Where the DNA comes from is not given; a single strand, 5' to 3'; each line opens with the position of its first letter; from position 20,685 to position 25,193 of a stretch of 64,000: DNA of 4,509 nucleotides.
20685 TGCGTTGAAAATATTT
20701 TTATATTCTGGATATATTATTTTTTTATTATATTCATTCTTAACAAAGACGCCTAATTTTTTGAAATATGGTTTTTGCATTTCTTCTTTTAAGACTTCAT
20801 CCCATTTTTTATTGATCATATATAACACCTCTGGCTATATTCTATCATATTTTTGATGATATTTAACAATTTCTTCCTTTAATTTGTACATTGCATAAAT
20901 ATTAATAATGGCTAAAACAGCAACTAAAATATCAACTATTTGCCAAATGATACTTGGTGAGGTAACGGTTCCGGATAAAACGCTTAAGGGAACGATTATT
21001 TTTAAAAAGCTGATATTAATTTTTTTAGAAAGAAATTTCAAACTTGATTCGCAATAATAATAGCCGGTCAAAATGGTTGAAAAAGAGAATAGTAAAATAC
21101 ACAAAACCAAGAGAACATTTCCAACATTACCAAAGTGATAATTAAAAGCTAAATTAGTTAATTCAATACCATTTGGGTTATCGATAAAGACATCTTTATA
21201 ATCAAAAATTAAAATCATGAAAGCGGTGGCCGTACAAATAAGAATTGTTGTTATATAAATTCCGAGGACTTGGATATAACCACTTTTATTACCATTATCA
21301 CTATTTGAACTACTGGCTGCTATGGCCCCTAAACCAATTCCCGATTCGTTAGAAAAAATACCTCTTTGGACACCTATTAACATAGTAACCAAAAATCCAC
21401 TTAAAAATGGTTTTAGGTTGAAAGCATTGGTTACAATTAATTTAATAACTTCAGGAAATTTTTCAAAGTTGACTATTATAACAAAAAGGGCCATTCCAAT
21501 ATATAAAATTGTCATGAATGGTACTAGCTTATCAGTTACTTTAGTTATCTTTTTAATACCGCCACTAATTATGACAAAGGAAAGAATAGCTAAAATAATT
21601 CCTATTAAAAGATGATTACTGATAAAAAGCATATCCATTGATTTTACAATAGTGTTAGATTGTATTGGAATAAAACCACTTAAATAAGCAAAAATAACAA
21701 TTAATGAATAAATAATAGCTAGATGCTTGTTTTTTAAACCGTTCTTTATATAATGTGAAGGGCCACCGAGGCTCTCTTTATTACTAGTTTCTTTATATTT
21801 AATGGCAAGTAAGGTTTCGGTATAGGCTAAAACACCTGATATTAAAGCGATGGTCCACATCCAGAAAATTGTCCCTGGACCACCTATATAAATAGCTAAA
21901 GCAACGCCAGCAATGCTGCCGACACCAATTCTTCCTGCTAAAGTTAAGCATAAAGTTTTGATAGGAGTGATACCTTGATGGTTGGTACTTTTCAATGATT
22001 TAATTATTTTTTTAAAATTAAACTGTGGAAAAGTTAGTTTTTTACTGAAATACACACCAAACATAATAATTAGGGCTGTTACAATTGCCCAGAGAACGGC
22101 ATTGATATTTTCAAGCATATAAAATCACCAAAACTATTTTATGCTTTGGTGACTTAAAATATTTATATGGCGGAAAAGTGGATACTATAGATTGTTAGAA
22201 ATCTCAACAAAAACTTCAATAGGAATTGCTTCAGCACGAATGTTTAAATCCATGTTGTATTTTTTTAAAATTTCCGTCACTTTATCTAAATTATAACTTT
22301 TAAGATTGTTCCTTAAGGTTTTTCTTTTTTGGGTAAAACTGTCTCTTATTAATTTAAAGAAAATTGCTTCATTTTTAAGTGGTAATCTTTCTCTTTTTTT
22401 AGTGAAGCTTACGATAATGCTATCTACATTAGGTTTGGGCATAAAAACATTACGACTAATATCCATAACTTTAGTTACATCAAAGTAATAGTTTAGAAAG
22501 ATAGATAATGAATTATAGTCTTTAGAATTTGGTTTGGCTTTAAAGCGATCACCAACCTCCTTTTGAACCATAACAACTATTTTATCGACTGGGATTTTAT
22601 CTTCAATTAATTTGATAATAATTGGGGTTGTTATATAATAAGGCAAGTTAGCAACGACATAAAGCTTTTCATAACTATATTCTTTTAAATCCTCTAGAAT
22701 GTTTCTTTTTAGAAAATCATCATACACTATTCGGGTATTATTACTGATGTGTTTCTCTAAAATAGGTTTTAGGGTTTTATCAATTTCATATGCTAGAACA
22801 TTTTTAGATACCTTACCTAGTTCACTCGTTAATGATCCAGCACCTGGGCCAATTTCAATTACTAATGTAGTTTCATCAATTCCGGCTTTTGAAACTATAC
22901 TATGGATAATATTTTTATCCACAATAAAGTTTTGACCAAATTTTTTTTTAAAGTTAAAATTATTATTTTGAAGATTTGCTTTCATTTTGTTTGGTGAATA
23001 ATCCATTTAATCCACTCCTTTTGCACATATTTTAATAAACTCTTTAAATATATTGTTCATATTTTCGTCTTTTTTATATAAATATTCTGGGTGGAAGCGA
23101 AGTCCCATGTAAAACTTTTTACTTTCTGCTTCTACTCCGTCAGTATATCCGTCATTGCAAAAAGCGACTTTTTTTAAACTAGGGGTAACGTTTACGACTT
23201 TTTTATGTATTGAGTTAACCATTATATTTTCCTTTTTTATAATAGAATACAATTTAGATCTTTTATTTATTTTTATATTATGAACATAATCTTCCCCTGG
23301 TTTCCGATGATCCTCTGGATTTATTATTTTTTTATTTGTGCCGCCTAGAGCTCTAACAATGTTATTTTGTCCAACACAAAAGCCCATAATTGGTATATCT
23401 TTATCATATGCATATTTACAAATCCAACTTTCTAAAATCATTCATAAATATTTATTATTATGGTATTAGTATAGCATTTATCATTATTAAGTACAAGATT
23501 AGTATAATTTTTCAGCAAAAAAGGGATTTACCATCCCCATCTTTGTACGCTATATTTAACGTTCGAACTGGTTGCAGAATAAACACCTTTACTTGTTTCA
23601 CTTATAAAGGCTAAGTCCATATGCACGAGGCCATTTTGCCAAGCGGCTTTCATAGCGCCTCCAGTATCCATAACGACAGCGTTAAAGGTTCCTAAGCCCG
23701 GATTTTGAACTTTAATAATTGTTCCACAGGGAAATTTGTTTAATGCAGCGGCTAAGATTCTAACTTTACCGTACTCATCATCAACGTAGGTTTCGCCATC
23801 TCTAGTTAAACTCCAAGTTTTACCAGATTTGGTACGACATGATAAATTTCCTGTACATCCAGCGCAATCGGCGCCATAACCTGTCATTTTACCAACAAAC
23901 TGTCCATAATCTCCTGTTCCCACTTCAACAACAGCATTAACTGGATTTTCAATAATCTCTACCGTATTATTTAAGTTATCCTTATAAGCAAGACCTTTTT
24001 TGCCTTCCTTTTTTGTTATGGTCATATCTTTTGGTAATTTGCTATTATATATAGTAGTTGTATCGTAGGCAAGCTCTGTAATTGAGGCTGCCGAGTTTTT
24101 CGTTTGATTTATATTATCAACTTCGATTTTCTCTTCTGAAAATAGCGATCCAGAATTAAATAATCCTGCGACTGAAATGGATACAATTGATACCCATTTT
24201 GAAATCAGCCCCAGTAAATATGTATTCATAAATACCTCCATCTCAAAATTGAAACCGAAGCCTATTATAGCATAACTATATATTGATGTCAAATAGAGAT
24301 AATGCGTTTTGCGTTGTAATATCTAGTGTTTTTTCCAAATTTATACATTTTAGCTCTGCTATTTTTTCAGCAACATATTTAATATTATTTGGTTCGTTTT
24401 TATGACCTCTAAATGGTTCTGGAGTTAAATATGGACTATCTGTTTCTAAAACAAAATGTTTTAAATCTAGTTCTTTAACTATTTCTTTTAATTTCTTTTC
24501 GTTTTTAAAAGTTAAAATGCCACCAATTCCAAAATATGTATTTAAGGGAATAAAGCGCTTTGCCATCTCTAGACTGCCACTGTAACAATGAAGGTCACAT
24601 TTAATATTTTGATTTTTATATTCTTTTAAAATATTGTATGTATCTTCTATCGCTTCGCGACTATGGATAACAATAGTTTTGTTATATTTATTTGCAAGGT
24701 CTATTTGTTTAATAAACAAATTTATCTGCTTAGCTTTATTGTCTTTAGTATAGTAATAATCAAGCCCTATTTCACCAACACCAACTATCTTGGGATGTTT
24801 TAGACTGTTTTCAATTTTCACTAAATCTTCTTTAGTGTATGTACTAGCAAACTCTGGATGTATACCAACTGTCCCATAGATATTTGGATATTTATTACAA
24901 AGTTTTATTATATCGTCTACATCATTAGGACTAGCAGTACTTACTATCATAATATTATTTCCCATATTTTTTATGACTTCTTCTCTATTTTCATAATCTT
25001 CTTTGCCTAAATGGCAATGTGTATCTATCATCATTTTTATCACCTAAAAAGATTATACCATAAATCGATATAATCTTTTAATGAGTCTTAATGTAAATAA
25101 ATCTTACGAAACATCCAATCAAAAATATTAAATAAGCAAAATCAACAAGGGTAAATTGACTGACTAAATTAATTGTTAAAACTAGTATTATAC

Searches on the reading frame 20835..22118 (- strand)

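Call 61: search_protein_families(library=pfam, proteins=[window:20835-22118:-], max_evalue=0.01)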
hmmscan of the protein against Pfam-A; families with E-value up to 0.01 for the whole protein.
window:20835-22118:- (427 aa): 1 family
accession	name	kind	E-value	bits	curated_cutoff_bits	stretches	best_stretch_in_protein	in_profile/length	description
PF01235.23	Na_Ala_symp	-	3e-118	396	24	1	43-425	6-380/392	Sodium:alanine symporter family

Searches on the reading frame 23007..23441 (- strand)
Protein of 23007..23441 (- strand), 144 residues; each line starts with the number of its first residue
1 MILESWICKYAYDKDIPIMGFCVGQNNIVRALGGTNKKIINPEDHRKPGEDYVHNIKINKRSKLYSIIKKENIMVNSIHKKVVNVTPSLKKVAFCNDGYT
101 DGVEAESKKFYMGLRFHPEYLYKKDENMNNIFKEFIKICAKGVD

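Call 61: search_protein_families(library=pfam, proteins=[window:23007-23441:-], max_evalue=0.01)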
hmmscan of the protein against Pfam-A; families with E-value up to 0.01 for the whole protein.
window:23007-23441:- (144 aa): 2 families
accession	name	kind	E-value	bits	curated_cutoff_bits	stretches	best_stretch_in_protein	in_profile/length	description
PF07722.19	Peptidase_C26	-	1.3e-19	71.3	20.5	1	4-119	94-219/219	Peptidase C26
PF00117.34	GATase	-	1.7e-11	44.6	22.8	1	7-137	64-189/190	Glutamine amidotransferase class-I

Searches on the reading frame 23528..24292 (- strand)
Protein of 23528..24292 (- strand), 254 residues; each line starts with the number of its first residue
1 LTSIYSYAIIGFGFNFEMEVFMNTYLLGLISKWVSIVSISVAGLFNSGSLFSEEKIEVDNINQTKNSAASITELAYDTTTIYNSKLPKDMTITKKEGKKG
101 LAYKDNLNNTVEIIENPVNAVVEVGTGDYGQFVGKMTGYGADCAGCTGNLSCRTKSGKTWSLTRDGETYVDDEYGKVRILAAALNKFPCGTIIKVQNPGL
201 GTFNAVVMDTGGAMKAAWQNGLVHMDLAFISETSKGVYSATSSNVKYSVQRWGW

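Call 3: search_protein_families(library=pfam, proteins=[window:23528-24292:-], max_evalue=1)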
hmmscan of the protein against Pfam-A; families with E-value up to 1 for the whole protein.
window:23528-24292:- (254 aa): 1 family
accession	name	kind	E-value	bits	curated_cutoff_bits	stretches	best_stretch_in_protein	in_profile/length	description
PF07501.17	G5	-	0.00012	22.7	23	1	73-126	9-74/75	G5 domain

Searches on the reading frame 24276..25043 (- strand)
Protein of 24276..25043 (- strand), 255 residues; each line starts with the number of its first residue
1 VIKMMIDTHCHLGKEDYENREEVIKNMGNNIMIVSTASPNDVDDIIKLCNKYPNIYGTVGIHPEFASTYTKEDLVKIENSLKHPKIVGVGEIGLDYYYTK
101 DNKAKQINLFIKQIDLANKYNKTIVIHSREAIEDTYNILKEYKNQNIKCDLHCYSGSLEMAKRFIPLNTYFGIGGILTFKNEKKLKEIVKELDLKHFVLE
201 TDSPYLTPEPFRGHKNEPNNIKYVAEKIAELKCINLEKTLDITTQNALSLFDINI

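Call 3: search_protein_families(library=pfam, proteins=[window:24276-25043:-], max_evalue=1)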
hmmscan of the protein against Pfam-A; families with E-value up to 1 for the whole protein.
window:24276-25043:- (255 aa): 2 families
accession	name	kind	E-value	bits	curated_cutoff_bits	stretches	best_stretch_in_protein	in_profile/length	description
PF01026.27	TatD_DNase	-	1.1e-80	271.2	27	1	6-251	1-252/253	TatD related DNase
PF01979.26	Amidohydro_1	-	0.073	12.7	25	0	114-148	141-175/345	Amidohydrolase family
